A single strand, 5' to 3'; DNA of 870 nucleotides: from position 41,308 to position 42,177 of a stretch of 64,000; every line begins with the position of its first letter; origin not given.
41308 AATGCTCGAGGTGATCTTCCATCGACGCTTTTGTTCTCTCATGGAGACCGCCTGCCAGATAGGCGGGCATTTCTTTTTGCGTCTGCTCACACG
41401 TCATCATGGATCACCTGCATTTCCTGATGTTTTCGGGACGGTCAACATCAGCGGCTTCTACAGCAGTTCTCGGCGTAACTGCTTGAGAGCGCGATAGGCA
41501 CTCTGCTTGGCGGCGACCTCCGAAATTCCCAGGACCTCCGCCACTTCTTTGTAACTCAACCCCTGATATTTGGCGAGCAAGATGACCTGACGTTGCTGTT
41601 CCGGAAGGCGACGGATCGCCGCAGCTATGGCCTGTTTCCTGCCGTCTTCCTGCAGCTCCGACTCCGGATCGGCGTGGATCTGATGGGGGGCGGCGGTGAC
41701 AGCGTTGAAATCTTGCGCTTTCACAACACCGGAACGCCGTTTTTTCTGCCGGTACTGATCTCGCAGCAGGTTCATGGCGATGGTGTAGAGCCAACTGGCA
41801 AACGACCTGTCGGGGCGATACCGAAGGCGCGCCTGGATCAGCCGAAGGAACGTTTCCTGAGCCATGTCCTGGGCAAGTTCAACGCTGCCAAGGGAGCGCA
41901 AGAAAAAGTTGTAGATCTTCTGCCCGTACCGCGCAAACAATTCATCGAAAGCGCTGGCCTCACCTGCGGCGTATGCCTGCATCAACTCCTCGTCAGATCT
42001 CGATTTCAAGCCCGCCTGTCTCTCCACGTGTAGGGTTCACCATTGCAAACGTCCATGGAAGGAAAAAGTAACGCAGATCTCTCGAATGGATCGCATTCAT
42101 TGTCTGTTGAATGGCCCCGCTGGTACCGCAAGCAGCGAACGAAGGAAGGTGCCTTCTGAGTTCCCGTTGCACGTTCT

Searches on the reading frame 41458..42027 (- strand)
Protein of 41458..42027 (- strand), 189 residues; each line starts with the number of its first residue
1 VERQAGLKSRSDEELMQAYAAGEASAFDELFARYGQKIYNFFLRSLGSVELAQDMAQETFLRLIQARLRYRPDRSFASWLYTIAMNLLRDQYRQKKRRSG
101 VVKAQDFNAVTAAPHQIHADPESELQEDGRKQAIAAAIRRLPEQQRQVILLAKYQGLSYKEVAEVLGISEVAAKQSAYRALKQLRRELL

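Call 10: search_protein_families(library=pfam, proteins=[window:41458-42027:-], max_evalue=0.001)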
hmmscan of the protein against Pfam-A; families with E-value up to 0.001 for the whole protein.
window:41458-42027:- (189 aa): 5 families
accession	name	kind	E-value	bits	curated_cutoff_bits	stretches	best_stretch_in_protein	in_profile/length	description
PF08281.18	Sigma70_r4_2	-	6.4e-18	64.6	25.7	1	132-184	2-54/54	Sigma-70, region 4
PF04542.20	Sigma70_r2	-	4.9e-17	61.9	24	1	30-98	1-71/71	Sigma-70 region 2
PF04545.22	Sigma70_r4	-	5.3e-13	48.7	24.1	1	137-185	1-49/50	Sigma-70, region 4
PF07638.17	Sigma70_ECF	-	1.3e-07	32.2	21.1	1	14-177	6-172/185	ECF sigma factor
PF13384.12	HTH_23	-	3.1e-05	24.1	24.6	1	143-170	4-31/50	Homeodomain-like domain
